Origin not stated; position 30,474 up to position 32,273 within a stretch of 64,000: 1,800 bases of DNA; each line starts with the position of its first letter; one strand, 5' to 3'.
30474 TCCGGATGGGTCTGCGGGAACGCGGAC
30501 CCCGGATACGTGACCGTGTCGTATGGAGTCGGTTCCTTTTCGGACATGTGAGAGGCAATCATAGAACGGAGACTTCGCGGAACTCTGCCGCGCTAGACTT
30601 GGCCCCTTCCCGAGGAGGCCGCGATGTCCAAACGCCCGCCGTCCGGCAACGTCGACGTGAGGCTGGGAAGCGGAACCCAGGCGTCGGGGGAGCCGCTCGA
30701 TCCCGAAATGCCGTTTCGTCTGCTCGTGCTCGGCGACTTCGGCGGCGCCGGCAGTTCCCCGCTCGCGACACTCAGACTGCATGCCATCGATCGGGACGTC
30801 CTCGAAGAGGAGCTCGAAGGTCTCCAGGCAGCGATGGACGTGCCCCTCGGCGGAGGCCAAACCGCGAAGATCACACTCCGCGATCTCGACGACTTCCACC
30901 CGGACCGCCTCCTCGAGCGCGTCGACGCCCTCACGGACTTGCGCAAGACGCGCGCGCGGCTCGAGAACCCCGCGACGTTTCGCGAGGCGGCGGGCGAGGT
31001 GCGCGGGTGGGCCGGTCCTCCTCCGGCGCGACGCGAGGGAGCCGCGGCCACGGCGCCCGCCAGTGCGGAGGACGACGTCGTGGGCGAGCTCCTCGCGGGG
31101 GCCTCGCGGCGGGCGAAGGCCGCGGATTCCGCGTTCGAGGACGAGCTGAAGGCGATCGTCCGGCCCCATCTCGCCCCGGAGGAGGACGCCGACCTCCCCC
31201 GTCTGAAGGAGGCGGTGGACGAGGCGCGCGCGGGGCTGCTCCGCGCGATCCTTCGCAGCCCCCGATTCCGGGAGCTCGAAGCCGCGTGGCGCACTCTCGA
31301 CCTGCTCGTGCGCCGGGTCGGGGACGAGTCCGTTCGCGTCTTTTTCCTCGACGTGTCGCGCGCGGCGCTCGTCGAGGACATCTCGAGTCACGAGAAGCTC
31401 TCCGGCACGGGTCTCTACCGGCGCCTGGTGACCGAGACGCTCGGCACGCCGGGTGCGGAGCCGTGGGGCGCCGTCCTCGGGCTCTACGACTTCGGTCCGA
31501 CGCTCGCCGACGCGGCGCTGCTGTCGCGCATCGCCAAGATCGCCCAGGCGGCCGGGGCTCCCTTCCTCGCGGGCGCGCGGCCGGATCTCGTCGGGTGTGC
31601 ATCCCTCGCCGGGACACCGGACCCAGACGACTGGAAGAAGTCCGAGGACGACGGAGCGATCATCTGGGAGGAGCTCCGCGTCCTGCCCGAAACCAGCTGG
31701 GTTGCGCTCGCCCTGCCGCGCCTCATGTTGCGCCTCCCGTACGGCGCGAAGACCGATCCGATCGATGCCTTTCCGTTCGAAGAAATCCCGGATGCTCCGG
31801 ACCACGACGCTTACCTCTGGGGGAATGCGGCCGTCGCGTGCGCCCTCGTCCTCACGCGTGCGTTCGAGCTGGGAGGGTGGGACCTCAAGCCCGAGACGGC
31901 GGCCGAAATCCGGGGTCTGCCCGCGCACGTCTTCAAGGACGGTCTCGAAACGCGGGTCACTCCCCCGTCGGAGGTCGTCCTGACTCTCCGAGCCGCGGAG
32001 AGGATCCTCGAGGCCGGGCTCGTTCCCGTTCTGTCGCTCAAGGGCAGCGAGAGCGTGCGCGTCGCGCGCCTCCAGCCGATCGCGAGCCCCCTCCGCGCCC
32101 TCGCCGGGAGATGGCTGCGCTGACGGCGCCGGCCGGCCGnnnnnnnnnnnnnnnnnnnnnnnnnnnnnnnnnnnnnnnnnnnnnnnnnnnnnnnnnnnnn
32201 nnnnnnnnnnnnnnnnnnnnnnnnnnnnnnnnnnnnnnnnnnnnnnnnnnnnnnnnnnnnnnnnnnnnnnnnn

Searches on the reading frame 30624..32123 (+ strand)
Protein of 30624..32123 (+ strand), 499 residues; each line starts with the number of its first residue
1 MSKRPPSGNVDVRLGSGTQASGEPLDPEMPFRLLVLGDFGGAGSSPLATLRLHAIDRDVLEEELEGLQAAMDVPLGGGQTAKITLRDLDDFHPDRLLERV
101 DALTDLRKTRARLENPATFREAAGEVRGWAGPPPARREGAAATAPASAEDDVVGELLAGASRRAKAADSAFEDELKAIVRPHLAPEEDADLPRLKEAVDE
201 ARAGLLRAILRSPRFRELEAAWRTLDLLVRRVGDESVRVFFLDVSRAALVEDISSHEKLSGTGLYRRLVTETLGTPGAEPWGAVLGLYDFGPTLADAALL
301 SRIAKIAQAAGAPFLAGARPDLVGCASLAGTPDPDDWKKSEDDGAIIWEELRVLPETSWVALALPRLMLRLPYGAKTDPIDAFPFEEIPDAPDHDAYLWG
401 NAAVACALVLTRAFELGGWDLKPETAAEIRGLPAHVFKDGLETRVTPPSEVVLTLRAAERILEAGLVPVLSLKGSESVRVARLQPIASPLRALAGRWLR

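Call 3: search_protein_families(library=pfam, proteins=[window:30624-32123:+], max_evalue=1)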
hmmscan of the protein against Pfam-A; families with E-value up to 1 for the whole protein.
window:30624-32123:+ (499 aa): 2 families
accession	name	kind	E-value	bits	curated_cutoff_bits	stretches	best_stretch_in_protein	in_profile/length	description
PF05943.17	VipB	-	6e-61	206.6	27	1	197-478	6-292/301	EvpB/VC_A0108, tail sheath N-terminal domain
PF05591.17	T6SS_VipA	-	5.9e-10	39.6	24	1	22-115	19-122/155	Type VI secretion system, VipA, VC_A0107 or Hcp2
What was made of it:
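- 30624..32123 (+): Fused, truncated sheath paralogue, 499 aa. It joins a TssB-like part (residues 22-149) to the TssC middle region (about residues 36-340 of TssC). It lacks the first ~35-70 residues of TssC (which I recall hold the ClpV-binding helix) and the C-terminal VipB_2 domain. PF05591 plus PF05943 only (call 3).
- On T6SS sheath TssB-TssC (gene 30624-32123): PF05591 E 5.9e-10 and PF05943 E 6e-61 (call 3).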

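Call 42: search_solved_structures(query=window:30624-32123:+, max_evalue=0.001, show_alignments=2)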
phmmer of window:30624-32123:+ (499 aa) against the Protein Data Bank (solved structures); distinct sequences matched with E-value up to 0.001: 10.
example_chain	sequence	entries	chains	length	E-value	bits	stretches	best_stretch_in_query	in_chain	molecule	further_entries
5n8n_B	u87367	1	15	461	2.2e-44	155.5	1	197-487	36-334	EvpB family type VI secretion protein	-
5urw_1B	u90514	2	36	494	2.5e-41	145.5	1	175-477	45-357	TssC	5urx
9n4v_A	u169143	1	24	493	6.6e-40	140.8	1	199-476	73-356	DUF877 family protein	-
5mxn_A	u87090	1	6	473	3.8e-38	135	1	195-480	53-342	Type VI secretion protein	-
5ojq_A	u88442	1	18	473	3.8e-38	135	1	195-480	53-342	Type VI secretion protein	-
5myu_A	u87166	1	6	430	5.3e-38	134.5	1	199-480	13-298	Type VI secretion system protein ImpC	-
3j9g_B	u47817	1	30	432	5.4e-38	134.5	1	199-480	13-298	VipB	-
3j9o_B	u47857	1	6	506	4.3e-20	75.4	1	206-477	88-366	Intracellular growth locus protein B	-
4uqz_B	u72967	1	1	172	3.8e-05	26.1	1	22-149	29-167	HSIB1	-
5n8n_A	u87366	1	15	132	0.00037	22.9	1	22-118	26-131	Type VI secretion protein, family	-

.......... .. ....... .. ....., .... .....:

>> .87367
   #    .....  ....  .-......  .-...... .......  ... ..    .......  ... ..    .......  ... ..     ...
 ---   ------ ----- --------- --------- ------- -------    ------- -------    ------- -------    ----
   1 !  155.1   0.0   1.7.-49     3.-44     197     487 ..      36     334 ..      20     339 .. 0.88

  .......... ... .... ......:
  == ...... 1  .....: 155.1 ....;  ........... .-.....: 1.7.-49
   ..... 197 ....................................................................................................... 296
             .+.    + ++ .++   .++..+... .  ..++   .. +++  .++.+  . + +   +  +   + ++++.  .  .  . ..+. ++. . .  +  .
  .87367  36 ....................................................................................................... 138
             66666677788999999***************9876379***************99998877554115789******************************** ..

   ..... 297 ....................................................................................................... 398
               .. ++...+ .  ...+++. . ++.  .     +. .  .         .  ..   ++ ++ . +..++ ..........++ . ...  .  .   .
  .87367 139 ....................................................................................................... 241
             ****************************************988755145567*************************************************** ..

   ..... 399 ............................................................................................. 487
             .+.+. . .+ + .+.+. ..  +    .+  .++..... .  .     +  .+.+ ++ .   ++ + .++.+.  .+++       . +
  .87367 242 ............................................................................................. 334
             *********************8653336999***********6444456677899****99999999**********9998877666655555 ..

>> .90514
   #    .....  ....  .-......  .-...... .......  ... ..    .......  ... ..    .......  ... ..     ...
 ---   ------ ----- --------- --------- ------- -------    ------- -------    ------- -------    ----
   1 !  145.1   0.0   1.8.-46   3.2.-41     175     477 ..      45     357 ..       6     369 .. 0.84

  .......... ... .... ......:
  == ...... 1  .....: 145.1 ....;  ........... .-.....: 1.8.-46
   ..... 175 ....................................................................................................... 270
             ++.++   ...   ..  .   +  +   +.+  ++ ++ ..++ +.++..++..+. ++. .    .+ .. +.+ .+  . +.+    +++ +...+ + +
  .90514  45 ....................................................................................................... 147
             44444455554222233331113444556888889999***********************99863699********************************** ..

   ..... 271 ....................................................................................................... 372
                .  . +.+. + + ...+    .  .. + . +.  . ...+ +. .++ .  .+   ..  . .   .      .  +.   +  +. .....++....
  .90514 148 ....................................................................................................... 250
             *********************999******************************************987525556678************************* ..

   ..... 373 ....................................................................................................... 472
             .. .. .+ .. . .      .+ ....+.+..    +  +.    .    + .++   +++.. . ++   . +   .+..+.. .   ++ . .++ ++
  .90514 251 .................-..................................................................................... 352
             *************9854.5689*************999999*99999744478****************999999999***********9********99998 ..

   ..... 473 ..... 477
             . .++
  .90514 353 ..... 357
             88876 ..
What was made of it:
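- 30624..32123 (+): PDB alignments to HsiB1 and TssC (call 42).
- On T6SS sheath TssB-TssC (gene 30624-32123): Aligns to 5n8n, 5urw and 4uqz (call 42).
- Closest known: Canonical TssB/TssC. Same: Gene 30624-32123 aligns to HsiB1 and to TssC structures over its whole length (call 42).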

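Call 43: search_protein_families(library=ncbifam, proteins=[window:30624-32123:+], max_evalue=0.01)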
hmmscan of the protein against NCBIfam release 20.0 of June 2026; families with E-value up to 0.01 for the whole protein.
window:30624-32123:+ (499 aa): 2 families
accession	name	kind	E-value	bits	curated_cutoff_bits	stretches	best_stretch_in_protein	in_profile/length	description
TIGR03355.1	VI_chp_2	equivalog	2.8e-57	194.6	271.5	1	196-477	55-342/473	type VI secretion system contractile sheath large subunit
TIGR03358.1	VI_chp_5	equivalog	1e-07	31.9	97.25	1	19-115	19-125/160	type VI secretion system contractile sheath small subunit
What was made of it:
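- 30624..32123 (+): Below the TIGR03355 cut-off, 194.6 against 271.5 (call 43).
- On T6SS sheath TssB-TssC (gene 30624-32123): TIGR03355 scores 194.6 against a cut-off of 271.5 (call 43).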

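Call 44: find_homologous_proteins(query=window:30624-32123:+, max_evalue=1e-10)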
Query window:30624-32123:+ (499 aa): 541 proteins with E <= 1e-10 among 8000 candidates; the best 120 are listed.
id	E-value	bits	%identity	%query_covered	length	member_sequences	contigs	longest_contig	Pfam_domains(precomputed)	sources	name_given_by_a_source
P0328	0.0e+0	1084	100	100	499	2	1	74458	PF05591.18,PF05943.18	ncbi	ncbi:MAG: type VI secretion system contractile sheath large subunit [Acidobacteriota bacterium]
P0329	8.1e-281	950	89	100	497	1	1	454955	PF05591.18,PF05943.18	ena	-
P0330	2.1e-279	946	88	100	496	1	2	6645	PF05591.18,PF05943.18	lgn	-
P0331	1.1e-278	943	87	100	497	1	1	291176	PF05591.18,PF05943.18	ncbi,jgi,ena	jgi:type VI secretion system protein ImpC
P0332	1.2e-278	943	87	100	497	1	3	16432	PF05591.18,PF05943.18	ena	-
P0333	1.1e-262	890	81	100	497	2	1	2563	PF05591.18,PF05943.18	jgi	jgi:type VI secretion system protein ImpC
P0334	8.0e-260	881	81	100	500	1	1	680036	PF05591.18,PF05943.18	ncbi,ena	-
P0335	4.6e-259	879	81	100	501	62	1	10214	PF05591.18,PF05943.18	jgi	jgi:type VI secretion system protein ImpC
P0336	6.5e-259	878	81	100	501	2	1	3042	PF05591.18,PF05943.18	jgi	jgi:type VI secretion system protein ImpC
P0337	3.5e-258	876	82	100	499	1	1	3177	PF05591.18,PF05943.18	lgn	-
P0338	4.9e-257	872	80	100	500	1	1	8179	PF05591.18,PF05943.18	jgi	jgi:type VI secretion system protein ImpC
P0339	7.5e-257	871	81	100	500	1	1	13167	PF05591.18,PF05943.18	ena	-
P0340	2.4e-256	870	80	100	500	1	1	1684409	PF05591.18,PF05943.18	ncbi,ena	-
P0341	1.1e-255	867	80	100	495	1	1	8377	PF05591.18,PF05943.18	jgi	jgi:type VI secretion system protein ImpC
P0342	1.2e-255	867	81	100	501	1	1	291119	PF05591.18,PF05943.18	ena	-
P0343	9.2e-255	864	81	100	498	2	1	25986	PF05591.18,PF05943.18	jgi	jgi:type VI secretion system protein ImpC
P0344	1.1e-254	864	80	100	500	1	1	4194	PF05591.18,PF05943.18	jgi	jgi:type VI secretion system protein ImpC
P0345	1.3e-253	861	79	100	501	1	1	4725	PF05591.18,PF05943.18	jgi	jgi:type VI secretion system protein ImpC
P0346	2.8e-253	859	79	100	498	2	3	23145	PF05591.18,PF05943.18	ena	-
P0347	3.5e-253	859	80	100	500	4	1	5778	PF05591.18,PF05943.18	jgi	-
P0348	4.7e-253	859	80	100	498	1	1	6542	PF05591.18,PF05943.18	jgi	jgi:type VI secretion system protein ImpC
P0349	4.2e-252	856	79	100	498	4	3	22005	PF05591.18,PF05943.18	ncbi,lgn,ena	-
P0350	2.0e-251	853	79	100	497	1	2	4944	PF05591.18,PF05943.18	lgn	-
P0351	1.2e-250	851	79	100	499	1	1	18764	PF05591.18,PF05943.18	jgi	jgi:type VI secretion system protein ImpC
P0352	3.4e-250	849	77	100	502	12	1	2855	PF05591.18,PF05943.18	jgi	jgi:type VI secretion system protein ImpC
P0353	1.0e-249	848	78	100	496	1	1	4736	PF05591.18,PF05943.18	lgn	-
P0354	2.3e-248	843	79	100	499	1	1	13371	PF05591.18,PF05943.18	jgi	jgi:type VI secretion system protein ImpC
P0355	3.5e-248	843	77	100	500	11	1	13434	PF05591.18,PF05943.18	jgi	jgi:type VI secretion system protein ImpC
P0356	1.5e-247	841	77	100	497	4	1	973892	PF05591.18,PF05943.18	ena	-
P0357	7.4e-247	838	79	100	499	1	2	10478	PF05591.18,PF05943.18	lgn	-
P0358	7.8e-246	835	77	100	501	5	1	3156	PF05591.18,PF05943.18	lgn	-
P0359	1.2e-245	834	77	100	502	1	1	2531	PF05591.18,PF05943.18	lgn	-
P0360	2.5e-245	833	77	100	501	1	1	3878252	PF05591.18,PF05943.18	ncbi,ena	-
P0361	1.7e-242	824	77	100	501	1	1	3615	PF05591.18,PF05943.18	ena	-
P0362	2.3e-242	823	77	100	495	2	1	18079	PF05591.18,PF05943.18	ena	-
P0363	3.1e-239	813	76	100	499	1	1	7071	PF05591.18,PF05943.18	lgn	-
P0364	5.6e-236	802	77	100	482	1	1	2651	PF05591.18,PF05943.18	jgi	jgi:type VI secretion system protein ImpC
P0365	3.6e-235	800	75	100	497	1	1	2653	PF05943.18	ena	-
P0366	2.8e-234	797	76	100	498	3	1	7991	PF05591.18,PF05943.18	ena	-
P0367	1.2e-226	772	73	100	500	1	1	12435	PF05591.18,PF05943.18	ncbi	-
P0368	1.4e-226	771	74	100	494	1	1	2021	PF05591.18,PF05943.18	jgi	jgi:type VI secretion system protein ImpC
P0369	5.1e-224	763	74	100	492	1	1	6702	PF05591.18,PF05943.18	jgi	jgi:type VI secretion system protein ImpC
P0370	4.6e-221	753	72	100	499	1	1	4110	PF05591.18,PF05943.18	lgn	-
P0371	1.2e-218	745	71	100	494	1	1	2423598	PF05591.18,PF05943.18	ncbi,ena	-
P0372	2.9e-214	731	73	95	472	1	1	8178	PF05591.18,PF05943.18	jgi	jgi:type VI secretion system protein ImpC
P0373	6.7e-208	710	68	100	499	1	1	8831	PF05591.18,PF05943.18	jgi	jgi:type VI secretion system protein ImpC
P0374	9.4e-206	703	68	100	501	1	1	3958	PF05591.18,PF05943.18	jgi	jgi:type VI secretion system protein ImpC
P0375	4.3e-203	694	67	100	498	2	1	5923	PF05591.18,PF05943.18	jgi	jgi:type VI secretion system protein ImpC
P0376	1.7e-202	692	67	100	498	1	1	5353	PF05591.18,PF05943.18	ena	-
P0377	2.4e-202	691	66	100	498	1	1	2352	PF05591.18,PF05943.18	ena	-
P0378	2.4e-201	688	66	100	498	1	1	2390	PF05591.18,PF05943.18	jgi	jgi:type VI secretion system protein ImpC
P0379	1.9e-197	675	66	100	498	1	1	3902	PF05591.18,PF05943.18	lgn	-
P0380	8.4e-195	667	65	100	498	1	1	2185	PF05591.18,PF05943.18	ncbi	-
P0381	4.9e-193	661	65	100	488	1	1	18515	PF05943.18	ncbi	-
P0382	9.5e-192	657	74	79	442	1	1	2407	PF05943.18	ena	-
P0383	9.2e-190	650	81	75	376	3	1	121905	PF05943.18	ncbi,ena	-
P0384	2.6e-184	632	63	100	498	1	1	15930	PF05591.18,PF05943.18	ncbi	-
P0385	2.3e-180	619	62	99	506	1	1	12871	PF05591.18,PF05943.18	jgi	jgi:type VI secretion system protein ImpC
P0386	2.7e-169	582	59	98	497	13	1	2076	PF05591.18,PF05943.18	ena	-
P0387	3.7e-156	539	84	58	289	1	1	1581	PF05943.18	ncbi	ncbi:MAG TPA: type VI secretion system contractile sheath large subunit, partial [Candidatus Eisenba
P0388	2.3e-153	530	79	60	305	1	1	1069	PF05943.18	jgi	jgi:type VI secretion system protein ImpC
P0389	6.3e-136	472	85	49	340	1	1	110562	PF05943.18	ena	-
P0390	1.1e-128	449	72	60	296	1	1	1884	PF05591.18,PF05943.18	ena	-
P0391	4.2e-128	447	82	51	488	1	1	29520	PF05943.18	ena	-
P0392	2.0e-124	434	46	100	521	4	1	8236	PF05591.18,PF05943.18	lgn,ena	-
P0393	2.9e-121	424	44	98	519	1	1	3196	PF05591.18,PF05943.18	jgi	-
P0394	3.3e-121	424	46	98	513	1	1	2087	PF05591.18,PF05943.18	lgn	-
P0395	7.8e-121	423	44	99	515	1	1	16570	PF05591.18,PF05943.18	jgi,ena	-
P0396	2.4e-120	421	45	98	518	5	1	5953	PF05591.18,PF05943.18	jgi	-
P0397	5.6e-120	420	45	100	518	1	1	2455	PF05591.18,PF05943.18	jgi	-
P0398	2.6e-119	418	44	99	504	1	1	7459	PF05591.18,PF05943.18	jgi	jgi:type VI secretion system protein ImpC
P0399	2.8e-119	417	46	98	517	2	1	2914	PF05591.18,PF05943.18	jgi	-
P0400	2.9e-119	417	44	100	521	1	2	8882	PF05591.18,PF05943.18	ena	-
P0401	3.3e-119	417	43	99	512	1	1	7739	PF05591.18,PF05943.18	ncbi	-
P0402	8.9e-119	416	46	97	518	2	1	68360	PF05591.18,PF05943.18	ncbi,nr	ncbi:MAG TPA: type VI secretion system contractile sheath large subunit [Candidatus Methylomirabilis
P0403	1.9e-118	415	44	95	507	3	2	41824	PF05591.18,PF05943.18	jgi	jgi:type VI secretion system protein ImpC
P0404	2.8e-118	414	46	100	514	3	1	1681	PF05591.18,PF05943.18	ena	-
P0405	4.0e-118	414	44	100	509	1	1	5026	PF05591.18,PF05943.18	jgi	jgi:type VI secretion system protein ImpC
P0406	1.4e-117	412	46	94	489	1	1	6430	PF05591.18,PF05943.18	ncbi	-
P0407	3.4e-117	411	45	98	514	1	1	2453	PF05591.18,PF05943.18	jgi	jgi:type VI secretion system protein ImpC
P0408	3.4e-117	411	43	100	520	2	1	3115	PF05591.18,PF05943.18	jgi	jgi:type VI secretion system protein ImpC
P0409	6.3e-117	410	42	100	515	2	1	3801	PF05591.18,PF05943.18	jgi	jgi:type VI secretion system protein ImpC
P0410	8.8e-117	409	46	98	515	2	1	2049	PF05591.18,PF05943.18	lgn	-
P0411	8.9e-117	409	43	99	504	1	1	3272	PF05591.18,PF05943.18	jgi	jgi:type VI secretion system protein ImpC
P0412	9.4e-117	409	43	100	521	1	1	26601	PF05591.18,PF05943.18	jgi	jgi:type VI secretion system protein ImpC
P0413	1.3e-116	409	47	95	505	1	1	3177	PF05591.18,PF05943.18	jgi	jgi:type VI secretion system protein ImpC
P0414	1.6e-116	408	45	94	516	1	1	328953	PF05591.18,PF05943.18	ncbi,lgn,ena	-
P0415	2.2e-116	408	43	99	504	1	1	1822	PF05591.18,PF05943.18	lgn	-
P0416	2.7e-116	408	44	98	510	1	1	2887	PF05591.18,PF05943.18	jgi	jgi:type VI secretion system protein ImpC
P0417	3.8e-116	407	44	98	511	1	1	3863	PF05591.18,PF05943.18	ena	-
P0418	5.4e-116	407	46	96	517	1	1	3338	PF05591.18,PF05943.18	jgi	jgi:type VI secretion system protein ImpC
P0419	8.7e-116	406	44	99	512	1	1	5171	PF05591.18,PF05943.18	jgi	jgi:type VI secretion system protein ImpC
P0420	9.4e-116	406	42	100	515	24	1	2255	PF05591.18,PF05943.18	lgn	-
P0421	3.0e-115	404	45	98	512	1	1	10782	PF05591.18,PF05943.18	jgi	jgi:type VI secretion system protein ImpC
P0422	3.8e-115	404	43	99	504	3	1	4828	PF05591.18,PF05943.18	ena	-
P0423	9.1e-115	403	45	94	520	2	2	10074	PF05591.18,PF05943.18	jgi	-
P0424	1.1e-114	402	42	98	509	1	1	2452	PF05591.18,PF05943.18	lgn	-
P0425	1.1e-114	402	44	96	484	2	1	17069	PF05591.18,PF05943.18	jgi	jgi:type VI secretion system protein ImpC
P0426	1.3e-114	402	42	100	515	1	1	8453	PF05591.18,PF05943.18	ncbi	ncbi:MAG: type VI secretion system contractile sheath domain-containing protein [Phycisphaerae bacte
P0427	1.9e-114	402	43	97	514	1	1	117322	PF05591.18,PF05943.18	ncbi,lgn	-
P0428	2.3e-114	401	44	98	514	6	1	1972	PF05591.18,PF05943.18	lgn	-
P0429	2.3e-114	401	43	98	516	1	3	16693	PF05591.18,PF05943.18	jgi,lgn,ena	-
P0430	2.8e-114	401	44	98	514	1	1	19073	PF05591.18,PF05943.18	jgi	jgi:type VI secretion system protein ImpC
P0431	3.6e-114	401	43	100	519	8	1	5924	PF05591.18,PF05943.18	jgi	-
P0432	4.8e-114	400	41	99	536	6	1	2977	PF05591.18,PF05943.18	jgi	-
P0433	4.9e-114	400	41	100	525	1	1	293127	PF05591.18,PF05943.18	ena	-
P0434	1.5e-113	399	43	98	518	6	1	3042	PF05591.18,PF05943.18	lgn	-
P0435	2.3e-113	398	42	98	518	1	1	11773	PF05591.18,PF05943.18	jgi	jgi:type VI secretion system protein ImpC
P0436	2.6e-113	398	41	98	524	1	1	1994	PF05591.18,PF05943.18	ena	-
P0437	3.0e-113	398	43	100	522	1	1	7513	PF05591.18,PF05943.18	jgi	jgi:type VI secretion system protein ImpC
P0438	4.2e-113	397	43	98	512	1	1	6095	PF05591.18,PF05943.18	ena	-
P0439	6.4e-113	397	44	97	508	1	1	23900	PF05591.18,PF05943.18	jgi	-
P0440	8.1e-113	396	42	97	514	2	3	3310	PF05591.18,PF05943.18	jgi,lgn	-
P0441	9.3e-113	396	41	96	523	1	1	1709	PF05591.18,PF05943.18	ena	-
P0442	1.1e-112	396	40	100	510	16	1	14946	PF05591.18,PF05943.18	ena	-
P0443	1.4e-112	395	42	98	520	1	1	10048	PF05591.18,PF05943.18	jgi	jgi:type VI secretion system protein ImpC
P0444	1.6e-112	395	40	100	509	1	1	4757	PF05591.18,PF05943.18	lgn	-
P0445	2.0e-112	395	43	100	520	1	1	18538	PF05591.18,PF05943.18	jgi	jgi:type VI secretion system protein ImpC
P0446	2.5e-112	395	44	95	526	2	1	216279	PF05591.18,PF05943.18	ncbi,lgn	-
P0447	3.5e-112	394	44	95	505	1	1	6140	PF05591.18,PF05943.18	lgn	-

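Call 45: find_encoding_contigs(protein=P0402, flank=8000, max_places=1)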
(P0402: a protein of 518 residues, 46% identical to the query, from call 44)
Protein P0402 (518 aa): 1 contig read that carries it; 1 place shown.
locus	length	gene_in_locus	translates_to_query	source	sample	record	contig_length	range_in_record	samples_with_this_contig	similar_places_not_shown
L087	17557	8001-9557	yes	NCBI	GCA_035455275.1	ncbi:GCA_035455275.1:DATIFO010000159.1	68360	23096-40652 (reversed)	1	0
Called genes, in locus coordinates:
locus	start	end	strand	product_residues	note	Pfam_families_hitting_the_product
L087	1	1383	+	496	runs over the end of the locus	PF05943:VipB, PF18945:VipB_2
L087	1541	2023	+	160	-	PF05638:T6SS_HCP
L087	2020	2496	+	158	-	PF04965:GPW_gp25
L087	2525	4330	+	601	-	PF05947:T6SS_TssF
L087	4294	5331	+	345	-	PF06996:T6SS_TssG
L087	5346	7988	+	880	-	PF02861:Clp_N, PF12775:AAA_7 (faint), PF00004:AAA, PF17871:AAA_lid_9, PF00004:AAA (weak), PF07724:AAA_2, PF07728:AAA_5, PF10431:ClpB_D2-small, +3 more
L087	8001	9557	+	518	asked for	PF05591:T6SS_VipA, PF05943:VipB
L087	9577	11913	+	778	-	PF05954:Phage_GPD, PF04717:Phage_base_V, PF22178:Gp5_trimer_C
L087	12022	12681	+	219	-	-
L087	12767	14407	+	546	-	-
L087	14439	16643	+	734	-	-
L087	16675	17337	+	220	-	PF01471:PG_binding_1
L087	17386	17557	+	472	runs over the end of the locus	PF00691:OmpA (weak)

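Call 46: find_encoding_contigs(protein=P0414, flank=8000, max_places=1)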
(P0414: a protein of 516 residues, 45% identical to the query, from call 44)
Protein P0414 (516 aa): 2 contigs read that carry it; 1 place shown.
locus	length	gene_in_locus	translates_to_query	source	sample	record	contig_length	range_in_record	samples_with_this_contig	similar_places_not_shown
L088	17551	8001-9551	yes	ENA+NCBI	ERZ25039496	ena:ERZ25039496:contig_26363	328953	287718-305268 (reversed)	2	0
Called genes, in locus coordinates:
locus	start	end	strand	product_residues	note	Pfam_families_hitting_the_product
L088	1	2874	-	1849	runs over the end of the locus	PF13517:FG-GAP_3, PF16743:PliI (faint), PF13517:FG-GAP_3, PF01839:FG-GAP (weak), PF13517:FG-GAP_3, PF16640:Big_3_5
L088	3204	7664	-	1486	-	PF00069:Pkinase, PF03109:ABC1, PF07714:PK_Tyr_Ser-Thr, PF07719:TPR_2 (faint), PF13428:TPR_14 (faint), PF13620:CarboxypepD_reg (faint), PF13715:CarbopepD_reg_2 (faint), PF08308:PEGA (weak)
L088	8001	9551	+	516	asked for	PF05591:T6SS_VipA, PF05943:VipB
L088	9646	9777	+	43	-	-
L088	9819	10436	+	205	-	-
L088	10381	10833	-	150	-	PF13384:HTH_23 (weak), PF13518:HTH_28 (weak), PF13551:HTH_29 (faint), PF13565:HTH_32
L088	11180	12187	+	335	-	PF11860:Muramidase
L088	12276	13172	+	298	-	-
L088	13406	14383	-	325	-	-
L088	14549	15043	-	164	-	-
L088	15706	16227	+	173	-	PF05591:T6SS_VipA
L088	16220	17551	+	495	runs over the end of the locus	PF05943:VipB, PF18945:VipB_2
